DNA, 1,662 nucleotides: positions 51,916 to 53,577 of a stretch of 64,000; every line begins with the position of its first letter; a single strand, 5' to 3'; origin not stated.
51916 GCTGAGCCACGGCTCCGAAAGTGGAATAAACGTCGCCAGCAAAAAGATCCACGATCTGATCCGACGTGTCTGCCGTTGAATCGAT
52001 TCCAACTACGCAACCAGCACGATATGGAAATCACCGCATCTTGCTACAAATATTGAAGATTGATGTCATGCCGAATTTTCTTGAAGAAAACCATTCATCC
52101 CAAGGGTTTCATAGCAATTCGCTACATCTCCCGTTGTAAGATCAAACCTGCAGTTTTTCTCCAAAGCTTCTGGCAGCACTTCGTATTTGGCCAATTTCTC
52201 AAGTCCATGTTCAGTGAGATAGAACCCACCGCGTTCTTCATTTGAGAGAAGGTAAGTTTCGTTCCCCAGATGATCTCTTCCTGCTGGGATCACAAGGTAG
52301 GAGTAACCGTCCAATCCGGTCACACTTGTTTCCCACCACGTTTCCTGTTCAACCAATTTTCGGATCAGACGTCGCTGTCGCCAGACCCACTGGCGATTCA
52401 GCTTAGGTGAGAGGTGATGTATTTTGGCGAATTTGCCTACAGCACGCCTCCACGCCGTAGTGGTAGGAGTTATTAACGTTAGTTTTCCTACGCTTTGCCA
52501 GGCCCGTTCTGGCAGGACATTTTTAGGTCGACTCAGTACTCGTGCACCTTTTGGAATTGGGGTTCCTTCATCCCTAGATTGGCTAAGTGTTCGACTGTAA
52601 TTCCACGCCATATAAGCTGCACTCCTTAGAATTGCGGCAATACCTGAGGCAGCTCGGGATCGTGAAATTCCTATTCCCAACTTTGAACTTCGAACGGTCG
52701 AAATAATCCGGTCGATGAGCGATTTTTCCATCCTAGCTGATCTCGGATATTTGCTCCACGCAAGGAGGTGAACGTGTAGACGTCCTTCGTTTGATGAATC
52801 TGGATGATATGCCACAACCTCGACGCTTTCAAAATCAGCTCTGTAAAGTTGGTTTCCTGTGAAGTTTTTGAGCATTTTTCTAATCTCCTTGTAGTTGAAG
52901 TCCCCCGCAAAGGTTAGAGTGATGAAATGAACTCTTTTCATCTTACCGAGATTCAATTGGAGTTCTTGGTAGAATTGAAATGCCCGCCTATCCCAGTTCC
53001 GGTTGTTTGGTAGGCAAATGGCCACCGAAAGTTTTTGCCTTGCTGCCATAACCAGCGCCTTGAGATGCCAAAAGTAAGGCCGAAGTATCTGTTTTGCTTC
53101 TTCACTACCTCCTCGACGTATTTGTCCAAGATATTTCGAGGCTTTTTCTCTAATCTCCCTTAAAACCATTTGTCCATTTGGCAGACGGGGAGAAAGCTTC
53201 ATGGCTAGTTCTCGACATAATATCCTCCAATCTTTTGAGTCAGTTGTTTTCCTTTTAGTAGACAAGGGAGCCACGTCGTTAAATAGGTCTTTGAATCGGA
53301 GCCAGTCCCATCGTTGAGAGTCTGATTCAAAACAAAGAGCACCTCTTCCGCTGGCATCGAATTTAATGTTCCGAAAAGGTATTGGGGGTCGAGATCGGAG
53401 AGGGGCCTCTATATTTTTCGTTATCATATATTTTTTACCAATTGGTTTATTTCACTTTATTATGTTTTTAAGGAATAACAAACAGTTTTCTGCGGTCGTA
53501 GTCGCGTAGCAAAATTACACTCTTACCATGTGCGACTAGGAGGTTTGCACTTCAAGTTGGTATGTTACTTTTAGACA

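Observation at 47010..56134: Unusual mobile-element backbone: SF4 helicase + HUH Rep-like + radical SAM + sigma-like, with no integrase or conjugation genes in view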

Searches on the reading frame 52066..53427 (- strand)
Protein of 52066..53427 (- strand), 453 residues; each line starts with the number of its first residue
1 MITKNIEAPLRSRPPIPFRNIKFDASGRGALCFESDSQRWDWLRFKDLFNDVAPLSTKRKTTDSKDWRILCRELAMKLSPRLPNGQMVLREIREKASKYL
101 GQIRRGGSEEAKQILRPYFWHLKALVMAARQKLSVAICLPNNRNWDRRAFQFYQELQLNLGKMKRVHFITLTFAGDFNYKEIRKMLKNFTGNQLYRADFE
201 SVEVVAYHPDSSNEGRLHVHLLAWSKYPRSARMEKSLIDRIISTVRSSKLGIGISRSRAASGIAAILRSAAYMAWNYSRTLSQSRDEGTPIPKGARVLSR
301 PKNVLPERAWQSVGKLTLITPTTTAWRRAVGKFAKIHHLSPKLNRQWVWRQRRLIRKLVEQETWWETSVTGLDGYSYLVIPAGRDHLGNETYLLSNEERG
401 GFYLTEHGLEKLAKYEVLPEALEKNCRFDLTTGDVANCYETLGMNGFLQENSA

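Call 4: search_protein_families(library=pfam, proteins=[window:52066-53427:-], max_evalue=0.01)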
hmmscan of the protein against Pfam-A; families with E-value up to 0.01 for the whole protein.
window:52066-53427:- (453 aa): 1 family
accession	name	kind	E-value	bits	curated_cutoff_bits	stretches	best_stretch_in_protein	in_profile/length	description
PF23343.2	REP_ORF2-G2P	-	0.002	18.8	27.8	1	167-240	2-72/99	Replication-associated protein ORF2/G2P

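Call 6: search_protein_families(library=padloc, proteins=[window:52066-53427:-], max_evalue=0.01)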
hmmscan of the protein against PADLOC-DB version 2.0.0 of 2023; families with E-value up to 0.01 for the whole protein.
window:52066-53427:- (453 aa): 0 families

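Call 7: search_protein_families(library=ncbifam, proteins=[window:52066-53427:-], max_evalue=0.01)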
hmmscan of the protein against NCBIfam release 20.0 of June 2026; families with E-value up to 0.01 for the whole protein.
window:52066-53427:- (453 aa): 0 families

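Call 11: search_protein_families(library=phrogs, proteins=[window:52066-53427:-], max_evalue=0.01)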
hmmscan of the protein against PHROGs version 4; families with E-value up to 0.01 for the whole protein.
window:52066-53427:- (453 aa): 0 families

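Call 22: find_homologous_proteins(query=window:52066-53427:-)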
Query window:52066-53427:- (453 aa): 28 proteins with E <= 0.001 among 5719 candidates.
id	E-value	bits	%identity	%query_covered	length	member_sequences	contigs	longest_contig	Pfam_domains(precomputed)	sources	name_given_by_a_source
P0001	3.4e-254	862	100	83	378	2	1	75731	-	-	-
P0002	6.3e-167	574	57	96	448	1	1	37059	-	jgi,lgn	-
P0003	4.8e-141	489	51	97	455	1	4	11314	-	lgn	-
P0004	3.7e-139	483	52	98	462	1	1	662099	-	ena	-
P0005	5.3e-138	479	49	100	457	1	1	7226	-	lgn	-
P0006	3.0e-137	476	50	95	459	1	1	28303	-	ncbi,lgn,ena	-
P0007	3.7e-137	476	51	98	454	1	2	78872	-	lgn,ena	-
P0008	6.8e-131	455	48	96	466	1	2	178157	-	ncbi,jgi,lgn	jgi:hypothetical protein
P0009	4.4e-130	453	50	94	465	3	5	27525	-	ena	-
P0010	7.8e-130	452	48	98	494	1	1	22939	-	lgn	-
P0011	3.4e-127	443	48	97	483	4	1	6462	-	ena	-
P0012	1.1e-125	438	49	97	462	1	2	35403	-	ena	-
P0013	6.6e-125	436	47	97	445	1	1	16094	-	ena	-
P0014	1.2e-123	432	47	97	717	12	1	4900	PF12850.13,PF00149.34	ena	-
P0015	2.2e-121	424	47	98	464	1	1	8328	-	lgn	-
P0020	2.2e-110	388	48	82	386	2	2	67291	PF23343.3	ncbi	ncbi:MAG: hypothetical protein ACK56K_04630 [Akkermansiaceae bacterium]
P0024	6.5e-103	363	43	94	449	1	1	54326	-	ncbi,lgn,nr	ncbi:MAG: hypothetical protein PHC88_04210 [Terrimicrobiaceae bacterium]|nr:hypothetical protein [Te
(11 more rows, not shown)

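Call 23: find_encoding_contigs(protein=P0002, flank=10000, max_places=2)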
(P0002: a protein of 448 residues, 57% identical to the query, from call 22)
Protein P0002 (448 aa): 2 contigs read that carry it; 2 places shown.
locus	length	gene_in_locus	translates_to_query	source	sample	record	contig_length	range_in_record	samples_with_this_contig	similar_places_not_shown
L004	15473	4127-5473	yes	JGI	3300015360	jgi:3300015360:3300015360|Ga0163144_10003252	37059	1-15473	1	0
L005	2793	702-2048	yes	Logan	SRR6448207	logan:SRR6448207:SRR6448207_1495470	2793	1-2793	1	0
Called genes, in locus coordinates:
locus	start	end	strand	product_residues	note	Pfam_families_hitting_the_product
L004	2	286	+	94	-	?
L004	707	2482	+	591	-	PF00078:RVT_1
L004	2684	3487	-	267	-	-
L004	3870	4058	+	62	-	-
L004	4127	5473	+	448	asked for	-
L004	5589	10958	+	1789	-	PF00270:DEAD, PF00271:Helicase_C (weak), PF09369:MZB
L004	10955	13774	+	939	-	PF00176:SNF2-rel_dom, PF00270:DEAD, PF04851:ResIII, PF00271:Helicase_C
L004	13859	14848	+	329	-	-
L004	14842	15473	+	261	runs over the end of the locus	-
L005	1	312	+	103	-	?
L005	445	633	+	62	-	-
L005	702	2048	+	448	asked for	-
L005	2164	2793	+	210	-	?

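Call 24: find_encoding_contigs(protein=P0004, flank=10000, max_places=2)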
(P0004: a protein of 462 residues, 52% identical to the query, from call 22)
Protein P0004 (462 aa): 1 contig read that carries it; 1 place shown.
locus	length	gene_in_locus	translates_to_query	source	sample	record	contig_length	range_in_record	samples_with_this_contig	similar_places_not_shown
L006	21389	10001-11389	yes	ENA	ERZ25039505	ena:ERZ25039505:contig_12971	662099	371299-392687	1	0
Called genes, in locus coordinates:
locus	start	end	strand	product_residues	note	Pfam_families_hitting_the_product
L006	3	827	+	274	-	PF00149:Metallophos, PF12850:Metallophos_2 (faint)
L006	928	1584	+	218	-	-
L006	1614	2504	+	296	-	PF00004:AAA, PF07728:AAA_5 (faint), PF13173:AAA_14 (weak), PF13401:AAA_22 (faint)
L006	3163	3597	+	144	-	-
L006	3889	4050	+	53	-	-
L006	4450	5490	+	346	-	-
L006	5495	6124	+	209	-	-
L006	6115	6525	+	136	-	-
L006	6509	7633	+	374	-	-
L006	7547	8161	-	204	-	-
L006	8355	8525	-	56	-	-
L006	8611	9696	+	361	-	PF12686:DUF3800 (weak)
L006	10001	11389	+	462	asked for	-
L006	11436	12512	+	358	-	-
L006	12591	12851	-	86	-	-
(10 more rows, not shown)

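Call 25: find_encoding_contigs(protein=P0008, flank=10000, max_places=2)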
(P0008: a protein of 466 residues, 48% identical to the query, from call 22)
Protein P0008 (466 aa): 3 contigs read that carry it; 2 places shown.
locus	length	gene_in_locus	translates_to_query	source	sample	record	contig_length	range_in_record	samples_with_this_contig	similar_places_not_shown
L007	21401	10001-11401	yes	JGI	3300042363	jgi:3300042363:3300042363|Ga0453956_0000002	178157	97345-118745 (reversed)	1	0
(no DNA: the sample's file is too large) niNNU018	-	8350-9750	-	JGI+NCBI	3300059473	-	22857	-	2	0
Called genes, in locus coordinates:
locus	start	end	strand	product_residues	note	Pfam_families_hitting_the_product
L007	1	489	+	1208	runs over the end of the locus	-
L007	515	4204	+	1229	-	PF02384:N6_Mtase (faint), PF20473:MmeI_Mtase, PF07669:Eco57I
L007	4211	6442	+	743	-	PF08665:PglZ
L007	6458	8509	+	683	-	PF20442:BrxL_N, PF13337:BrxL_ATPase, PF05362:Lon_C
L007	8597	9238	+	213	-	-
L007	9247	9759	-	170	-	PF12694:cpYpsA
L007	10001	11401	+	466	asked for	-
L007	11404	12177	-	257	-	PF06114:Peptidase_M78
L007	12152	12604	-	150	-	-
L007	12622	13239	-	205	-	-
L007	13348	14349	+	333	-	-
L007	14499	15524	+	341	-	PF04055:Radical_SAM (faint)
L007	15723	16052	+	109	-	-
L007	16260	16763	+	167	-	-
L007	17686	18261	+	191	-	-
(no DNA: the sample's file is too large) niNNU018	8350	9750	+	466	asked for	-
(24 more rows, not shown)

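Call 28: find_encoding_contigs(protein=P0007, flank=10000, max_places=2)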
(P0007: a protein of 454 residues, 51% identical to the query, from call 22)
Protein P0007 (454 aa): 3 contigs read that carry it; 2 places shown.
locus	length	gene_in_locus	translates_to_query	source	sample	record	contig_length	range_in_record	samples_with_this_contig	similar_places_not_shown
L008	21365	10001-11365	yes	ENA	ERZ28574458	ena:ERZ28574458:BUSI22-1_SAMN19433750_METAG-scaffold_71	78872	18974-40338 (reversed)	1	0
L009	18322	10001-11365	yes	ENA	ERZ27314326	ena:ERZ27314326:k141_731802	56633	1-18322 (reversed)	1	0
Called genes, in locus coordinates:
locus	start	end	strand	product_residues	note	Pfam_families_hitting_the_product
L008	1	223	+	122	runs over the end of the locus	PF19625:DUF6130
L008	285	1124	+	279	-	PF00106:adh_short, PF05368:NmrA (faint), PF08659:KR, PF13561:adh_short_C2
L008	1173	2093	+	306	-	PF09863:DUF2090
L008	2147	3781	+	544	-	PF00999:Na_H_Exchanger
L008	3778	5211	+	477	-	PF00392:GntR, PF00155:Aminotran_1_2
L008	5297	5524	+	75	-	-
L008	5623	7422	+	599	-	PF00892:EamA, PF00106:adh_short, PF23441:SDR, PF08659:KR, PF13561:adh_short_C2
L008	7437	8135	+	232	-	PF00753:Lactamase_B, PF13483:Lactamase_B_3, PF12706:Lactamase_B_2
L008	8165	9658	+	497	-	PF12697:Abhydrolase_6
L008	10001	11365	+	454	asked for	-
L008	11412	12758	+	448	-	PF00004:AAA (weak), PF07724:AAA_2, PF10431:ClpB_D2-small (faint)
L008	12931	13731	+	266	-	-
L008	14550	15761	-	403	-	PF14319:Zn_Tnp_IS91, PF04986:Y2_Tnp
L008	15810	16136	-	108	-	-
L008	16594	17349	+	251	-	PF19570:DUF6088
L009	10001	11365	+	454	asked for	-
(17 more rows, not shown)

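Call 29: find_encoding_contigs(protein=P0024, flank=10000, max_places=1)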
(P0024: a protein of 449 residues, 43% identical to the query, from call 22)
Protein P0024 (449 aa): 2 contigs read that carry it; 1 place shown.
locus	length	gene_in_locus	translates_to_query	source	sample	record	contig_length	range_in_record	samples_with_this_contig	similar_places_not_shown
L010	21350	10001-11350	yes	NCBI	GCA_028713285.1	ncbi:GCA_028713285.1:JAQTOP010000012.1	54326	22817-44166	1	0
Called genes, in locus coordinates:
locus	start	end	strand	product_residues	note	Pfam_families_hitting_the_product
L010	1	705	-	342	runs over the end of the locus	PF00248:Aldo_ket_red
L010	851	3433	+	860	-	PF11897:DUF3417, PF00343:Phosphorylase, PF28476:GlgP_C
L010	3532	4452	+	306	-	PF01261:AP_endonuc_2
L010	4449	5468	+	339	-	PF03706:LPG_synthase_TM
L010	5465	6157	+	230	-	PF01872:RibD_C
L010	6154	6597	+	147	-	PF10604:Polyketide_cyc2, PF03364:Polyketide_cyc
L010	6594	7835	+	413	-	PF00109:ketoacyl-synt, PF02801:Ketoacyl-synt_C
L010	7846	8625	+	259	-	PF01925:TauE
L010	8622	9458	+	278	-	PF01374:Glyco_hydro_46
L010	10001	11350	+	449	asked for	-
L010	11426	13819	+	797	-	PF04313:HSDR_N (faint), PF13588:HSDR_N_2 (faint), PF04851:ResIII, PF00270:DEAD, PF18766:SWI2_SNF2, PF00271:Helicase_C (weak), PF08463:EcoEI_R_C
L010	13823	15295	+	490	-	PF12161:HsdM_N, PF02384:N6_Mtase, PF01170:UPF0020, PF07669:Eco57I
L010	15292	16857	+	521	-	PF01420:Methylase_S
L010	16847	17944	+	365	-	PF13289:SIR2_2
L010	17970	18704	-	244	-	PF07505:DUF5131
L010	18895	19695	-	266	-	-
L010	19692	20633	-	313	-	-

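Call 30: find_encoding_contigs(protein=P0020, flank=10000, max_places=1)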
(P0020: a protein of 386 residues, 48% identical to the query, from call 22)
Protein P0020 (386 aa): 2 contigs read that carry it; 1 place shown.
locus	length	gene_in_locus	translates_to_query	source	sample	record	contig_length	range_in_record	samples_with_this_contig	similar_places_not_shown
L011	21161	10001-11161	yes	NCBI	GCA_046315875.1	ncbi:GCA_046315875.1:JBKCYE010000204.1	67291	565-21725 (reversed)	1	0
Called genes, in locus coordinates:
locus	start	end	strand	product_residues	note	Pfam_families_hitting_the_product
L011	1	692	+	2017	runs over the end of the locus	PF00270:DEAD, PF27116:YjiV_N (faint), PF00271:Helicase_C, PF09369:MZB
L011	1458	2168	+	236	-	-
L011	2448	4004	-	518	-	-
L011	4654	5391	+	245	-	-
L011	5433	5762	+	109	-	-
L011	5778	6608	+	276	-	PF01656:CbiA, PF13614:AAA_31 (weak)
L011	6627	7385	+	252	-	-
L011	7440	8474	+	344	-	PF00004:AAA, PF07724:AAA_2 (faint)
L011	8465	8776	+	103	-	-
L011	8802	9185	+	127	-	-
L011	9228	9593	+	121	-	PF00436:SSB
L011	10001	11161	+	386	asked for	PF23343:REP_ORF2-G2P (weak)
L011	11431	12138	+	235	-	PF20582:UPF0758_N, PF04002:RadC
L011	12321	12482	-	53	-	-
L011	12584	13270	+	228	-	-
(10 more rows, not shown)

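Call 32: find_related_loci(query=A1, collection=genome_contigs, flank=10000)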
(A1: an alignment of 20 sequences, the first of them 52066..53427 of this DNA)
Query A1 (453 aa) in genome_contigs; peptide patterns used: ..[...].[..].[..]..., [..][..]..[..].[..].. (x = any residue, [..] = any of these).
41 stretches matched a pattern; 6 encode a relative of the query (tblastn E <= 1e-3); 6 distinct loci.
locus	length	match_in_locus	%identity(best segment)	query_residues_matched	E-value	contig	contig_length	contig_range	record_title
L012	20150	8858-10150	50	15-444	1e-142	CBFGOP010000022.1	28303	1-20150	MAG TPA_asm: uncultured Prosthecobacter sp. isolate SRR29873476_binner23_Refined_3 genome assembly, contig: ERZ27315264.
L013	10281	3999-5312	47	22-452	9e-119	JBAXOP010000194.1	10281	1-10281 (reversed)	MAG: Verrucomicrobiota bacterium isolate ELA508 MAG508_194, whole genome shotgun sequence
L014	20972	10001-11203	45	39-443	4e-111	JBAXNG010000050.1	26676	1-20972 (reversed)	MAG: Verrucomicrobiota bacterium isolate ELA473 MAG473_50, whole genome shotgun sequence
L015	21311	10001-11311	42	2-444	4e-108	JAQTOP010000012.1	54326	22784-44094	MAG: Terrimicrobiaceae bacterium isolate STA_90 NODE_1148_length_54326_cov_6.959095_Sandtown_A, whole genome shotgun seq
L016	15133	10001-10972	53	53-375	7e-108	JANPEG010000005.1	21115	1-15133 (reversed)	MAG: Akkermansiaceae bacterium isolate VAR_78_metabat_28 VAR_78_k141_4485963, whole genome shotgun sequence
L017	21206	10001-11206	39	16-433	2e-70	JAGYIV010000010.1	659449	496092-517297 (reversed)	MAG: Terrimicrobiaceae bacterium isolate M30B24 contig_3092, whole genome shotgun sequence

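Call 37: search_solved_structures(query=A1, max_evalue=10, show_alignments=2)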
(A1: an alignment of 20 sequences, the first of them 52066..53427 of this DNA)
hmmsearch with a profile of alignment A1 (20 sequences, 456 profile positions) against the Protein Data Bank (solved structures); distinct sequences matched with E-value up to 10: 1.
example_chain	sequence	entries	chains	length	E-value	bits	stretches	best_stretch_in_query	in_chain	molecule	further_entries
6xp5_H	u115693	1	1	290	1.5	10.5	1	183-247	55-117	Mediator of RNA polymerase II transcription subunit 8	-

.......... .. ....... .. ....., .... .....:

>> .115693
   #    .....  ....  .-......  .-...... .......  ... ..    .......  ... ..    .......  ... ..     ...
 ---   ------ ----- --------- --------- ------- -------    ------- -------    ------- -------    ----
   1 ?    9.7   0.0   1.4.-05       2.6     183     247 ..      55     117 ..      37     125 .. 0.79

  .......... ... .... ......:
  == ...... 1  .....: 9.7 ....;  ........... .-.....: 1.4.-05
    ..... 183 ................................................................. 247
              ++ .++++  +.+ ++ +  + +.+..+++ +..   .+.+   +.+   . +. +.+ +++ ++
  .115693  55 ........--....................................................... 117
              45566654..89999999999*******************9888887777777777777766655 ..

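Call 53: predict_structure(alignment_id=A1)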
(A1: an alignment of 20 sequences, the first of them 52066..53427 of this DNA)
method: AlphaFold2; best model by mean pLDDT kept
length: 453 residues; sequences in the alignment: 20
mean_pLDDT: 81.5   pTM: 0.79
mean pLDDT of the five models: 81.5, 78.2, 78.0, 77.5, 75.0
residues with pLDDT >= 90: 215; 70-90: 157; 50-70: 23; < 50: 58
segments of 3 or more residues with pLDDT < 50: 1-37, 57-64, 439-441, 445-453
pLDDT, mean of each block of 10 residues (from residue 1): 35 33 33 45 87 55 63 90 91 94 81 88 95 94 91 96 93 85 91 93 87 77 95 94 81 82 94 94 80 89 93 86 89 88 77 90 88 95 88 92 91 93 90 68 48 34
secondary structure, 60 per line:
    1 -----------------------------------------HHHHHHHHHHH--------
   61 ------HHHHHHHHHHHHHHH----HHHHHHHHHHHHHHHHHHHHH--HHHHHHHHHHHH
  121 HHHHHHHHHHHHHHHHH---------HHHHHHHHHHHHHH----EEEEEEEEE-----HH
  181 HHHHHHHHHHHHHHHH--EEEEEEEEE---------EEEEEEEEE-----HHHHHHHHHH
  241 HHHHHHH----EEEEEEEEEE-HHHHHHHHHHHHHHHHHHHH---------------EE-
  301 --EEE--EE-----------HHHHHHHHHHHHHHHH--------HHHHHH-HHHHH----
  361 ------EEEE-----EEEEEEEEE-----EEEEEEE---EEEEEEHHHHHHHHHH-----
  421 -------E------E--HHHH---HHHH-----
elements in order: H42-52 H67-81 H86-106 H109-137 H147-160 E165-173 H179-196 E199-207 E217-225 H231-247 E252-261 H263-282 E303-305 H321-336 H345-350 H352-356 E367-370 E376-384 E390-396 E400-405 H406-415 H438-441 H445-448

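Call 58: search_protein_families(library=pfam, proteins=[L014:18966-20504:-, L014:9139-9696:-, L014:14502-15794:-, L014:15689-16945:-, L014:18043-18921:+, L014:11260-12051:-, L014:12048-13148:-, L014:13876-14481:-, L014:17081-17767:+, L016:5774-7474:-], max_evalue=0.01)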
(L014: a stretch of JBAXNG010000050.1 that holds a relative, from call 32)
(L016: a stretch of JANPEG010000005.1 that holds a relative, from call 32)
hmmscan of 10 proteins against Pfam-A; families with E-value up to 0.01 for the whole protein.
L014:18966-20504:- (512 aa): 2 families
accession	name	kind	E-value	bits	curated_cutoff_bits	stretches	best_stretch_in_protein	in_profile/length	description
PF00589.27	Phage_integrase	-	2e-10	41.1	27.1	1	210-358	3-145/172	Phage integrase family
PF20172.3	DUF6538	-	0.0017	18.4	27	0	34-57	24-47/60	Domain of unknown function (DUF6538)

L014:9139-9696:- (185 aa): 9 families
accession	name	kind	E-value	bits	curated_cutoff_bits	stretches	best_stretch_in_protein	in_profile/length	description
PF00239.26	Resolvase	-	2.3e-48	164.4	23.3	1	3-135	2-144/145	Resolvase, N terminal domain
PF13551.12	HTH_29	-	0.00018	21.9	28.1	1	150-184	3-37/64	Winged helix-turn helix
PF13518.12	HTH_28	-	0.00025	21.5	25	1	147-181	1-34/52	Helix-turn-helix domain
PF12802.13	MarR_2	-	0.00038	21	27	1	151-182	10-43/61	MarR family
PF01022.26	HTH_5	-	0.0008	19.7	22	1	150-176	6-32/47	Bacterial regulatory protein, arsR family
PF09339.16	HTH_IclR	-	0.0013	18.9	22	0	150-181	7-40/52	IclR helix-turn-helix domain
PF13565.12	HTH_32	-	0.0018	19.2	33.7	1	132-172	18-65/73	Homeodomain-like domain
PF13936.12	HTH_38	-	0.0021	18.2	27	0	143-182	5-43/44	Helix-turn-helix domain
PF13384.12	HTH_23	-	0.0028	17.9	24.6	0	147-182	6-40/50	Homeodomain-like domain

L014:14502-15794:- (430 aa): 1 family
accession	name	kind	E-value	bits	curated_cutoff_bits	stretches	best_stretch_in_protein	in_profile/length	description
PF15515.12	MvaI_BcnI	-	4.6e-56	190.8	25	1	201-420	4-227/227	MvaI/BcnI restriction endonuclease family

L014:15689-16945:- (418 aa): 2 families
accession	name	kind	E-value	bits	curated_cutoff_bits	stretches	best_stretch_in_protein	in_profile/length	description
PF00145.23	DNA_methylase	-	4e-65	220.8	22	1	8-408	2-319/324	C-5 cytosine-specific DNA methylase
PF09445.16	Methyltransf_15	-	6.3e-06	26.3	22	1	9-131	4-121/165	RNA cap guanine-N2 methyltransferase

L014:18043-18921:+ (292 aa): 2 families
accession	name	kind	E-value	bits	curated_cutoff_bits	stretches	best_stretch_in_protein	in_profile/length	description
PF08401.16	ArdcN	-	7.1e-34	117.1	22.6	1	10-119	1-123/123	N-terminal domain of anti-restriction factor ArdC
PF18818.7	MPTase-PolyVal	-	5.8e-30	104.4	27.5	1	157-278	13-126/126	Zincin-like metallopeptidase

L014:11260-12051:- (263 aa): 0 families

L014:12048-13148:- (366 aa): 0 families

L014:13876-14481:- (201 aa): 0 families

L014:17081-17767:+ (228 aa): 0 families

L016:5774-7474:- (566 aa): 3 families
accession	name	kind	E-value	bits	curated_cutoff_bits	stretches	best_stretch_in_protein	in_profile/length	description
PF00239.26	Resolvase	-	1.4e-13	51.6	23.3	1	50-200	2-144/145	Resolvase, N terminal domain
PF07508.19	Recombinase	-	1.4e-10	41.8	21.1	1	229-326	6-101/102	Recombinase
PF13408.12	Zn_ribbon_recom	-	3.9e-08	34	25.3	1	344-404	3-55/58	Recombinase zinc beta ribbon domain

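Call 59: fold_search(model_id=the predicted structure, library=pdb)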
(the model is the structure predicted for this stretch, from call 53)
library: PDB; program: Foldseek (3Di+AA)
matches with E <= 10: 1023; with E <= 0.001: 0
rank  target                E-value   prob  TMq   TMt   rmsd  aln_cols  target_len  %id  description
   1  2v8v_D                1.6e-02  0.97  0.15  0.15   6.3       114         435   12  Crystal structure of mutant R322A of beta-alanine synthase from Saccharomyces kluyveri (released 2007-10-02)
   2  1si9_A                1.8e-02  0.99  0.17  0.54   4.4       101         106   14  Boiling stable protein isolated from Populus tremula (released 2004-09-21)
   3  2v8v_A                1.9e-02  0.96  0.14  0.15   6.3       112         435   12  Crystal structure of mutant R322A of beta-alanine synthase from Saccharomyces kluyveri (released 2007-10-02)
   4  2v8d_A                1.9e-02  0.95  0.15  0.15  11.9       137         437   12  Crystal structure of mutant E159A of beta-alanine synthase from Saccharomyces kluyveri (released 2007-10-02)
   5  2v8v_B                2.1e-02  0.96  0.15  0.15   6.8       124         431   13  Crystal structure of mutant R322A of beta-alanine synthase from Saccharomyces kluyveri (released 2007-10-02)
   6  9hqv_Bc               2.4e-02  1.00  0.15  0.51   4.9       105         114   12  Cryo-EM structure of the small subunit of the mitochondrial ribosome from Toxoplasma gondii (released 2025-06-11)
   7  2v8h_A                2.5e-02  0.94  0.14  0.15   6.3       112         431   12  Crystal structure of mutant E159A of beta-alanine synthase from Saccharomyces kluyveri in complex with its substrate N (released 2007-10-02)
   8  5b0f_A                2.6e-02  1.00  0.17  0.60   3.8        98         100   11  Polyketide cyclase OAC from Cannabis sativa, Y72F mutant (released 2016-01-27)
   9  5xzt_D                2.6e-02  0.97  0.15  0.50   4.7       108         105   10  C-terminal peptide depleted mutant of hydroxynitrile lyase from Passiflora edulis (PeHNL) (released 2017-11-22)
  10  2v8h_C                2.6e-02  0.93  0.15  0.15   6.3       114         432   11  Crystal structure of mutant E159A of beta-alanine synthase from Saccharomyces kluyveri in complex with its substrate N (released 2007-10-02)
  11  8sk1_A                2.8e-02  0.98  0.15  0.35   5.6       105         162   11  Bacillus anthracis HPPK in complex with bisubstrate inhibitor HP-73 (released 2024-07-03)
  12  3ili                  2.8e-02  0.97  0.15  0.34   5.8       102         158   11  Crystal structure of E. coli HPPK(D95A) (released 2010-08-11)
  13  9lqd                  3.0e-02  1.00  0.18  0.55   3.7       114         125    6  Crystal structure of SAM lyase (released 2025-11-26)
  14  9gad_F                3.1e-02  0.99  0.17  0.50   4.1       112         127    5  Structure and catalytic mechanism of SAM-AMP lyase in Clostridium botulinum CorA-associated type III CRISPR system (released 2025-07-02)
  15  4m5j                  3.1e-02  0.99  0.15  0.37   5.7       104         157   10  The Identification, Analysis and Structure-Based Development of Novel Inhibitors of 6-hydroxymethyl-7,8-dihydropterin py (released 2014-04-02)
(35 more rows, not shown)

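Call 68: fold_search(model_id=the predicted structure, library=viral)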
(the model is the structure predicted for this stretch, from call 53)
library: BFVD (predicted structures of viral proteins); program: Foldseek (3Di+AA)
matches with E <= 10: 1249; with E <= 0.001: 45
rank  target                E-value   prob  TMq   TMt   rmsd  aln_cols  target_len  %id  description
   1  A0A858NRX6            4.0e-05  1.00  0.23  0.40   4.0       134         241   19  (no name in the UniProt tables at hand)
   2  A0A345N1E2            5.6e-05  1.00  0.21  0.34   4.4       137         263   20  (no name in the UniProt tables at hand)
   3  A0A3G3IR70            7.8e-05  1.00  0.23  0.23  14.5       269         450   13  (no name in the UniProt tables at hand)
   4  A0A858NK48            8.2e-05  1.00  0.22  0.35  11.7       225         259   16  (no name in the UniProt tables at hand)
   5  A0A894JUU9            8.7e-05  1.00  0.21  0.29   4.0       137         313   23  (no name in the UniProt tables at hand)
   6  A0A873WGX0            8.7e-05  1.00  0.22  0.32   3.7       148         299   19  (no name in the UniProt tables at hand)
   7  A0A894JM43            8.7e-05  1.00  0.23  0.33  10.4       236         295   18  (no name in the UniProt tables at hand)
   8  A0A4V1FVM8            9.1e-05  1.00  0.23  0.26  11.4       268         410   17  (no name in the UniProt tables at hand)
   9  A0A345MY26            1.0e-04  1.00  0.23  0.21  19.1       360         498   13  (no name in the UniProt tables at hand)
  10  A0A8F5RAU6            1.1e-04  1.00  0.21  0.24   4.5       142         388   18  Replication initiator protein [Microvirus mar5]
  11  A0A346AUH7            1.3e-04  1.00  0.22  0.31   4.5       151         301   18  (no name in the UniProt tables at hand)
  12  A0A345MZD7            1.5e-04  1.00  0.22  0.31  14.3       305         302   13  (no name in the UniProt tables at hand)
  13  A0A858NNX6            1.7e-04  1.00  0.23  0.20   8.9       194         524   15  (no name in the UniProt tables at hand)
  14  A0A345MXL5            2.1e-04  1.00  0.23  0.37  10.2       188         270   13  (no name in the UniProt tables at hand)
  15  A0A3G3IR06            2.3e-04  1.00  0.21  0.19   6.5       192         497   14  (no name in the UniProt tables at hand)
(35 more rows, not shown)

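Call 74: search_protein_families(library=pfam, proteins=[L012:10241-11137:-, L012:8044-8688:+, L010:19692-20795:-], max_evalue=5)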
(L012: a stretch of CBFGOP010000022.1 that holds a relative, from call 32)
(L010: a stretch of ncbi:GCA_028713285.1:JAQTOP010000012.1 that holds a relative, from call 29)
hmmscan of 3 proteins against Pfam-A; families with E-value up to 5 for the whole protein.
L012:10241-11137:- (298 aa): 0 families

L012:8044-8688:+ (214 aa): 4 families
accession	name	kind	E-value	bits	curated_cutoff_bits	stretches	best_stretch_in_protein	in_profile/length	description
PF13395.12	HNH_4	-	0.018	15.5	22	1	155-189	19-51/54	HNH endonuclease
PF01844.29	HNH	-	0.051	14.2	21.4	1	152-177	12-35/47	HNH endonuclease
PF04027.18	DUF371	-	0.059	13.8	25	1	20-71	77-127/133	Domain of unknown function (DUF371)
PF00467.35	KOW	-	0.14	12.5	22.3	1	138-153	1-16/32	KOW motif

L010:19692-20795:- (367 aa): 0 families
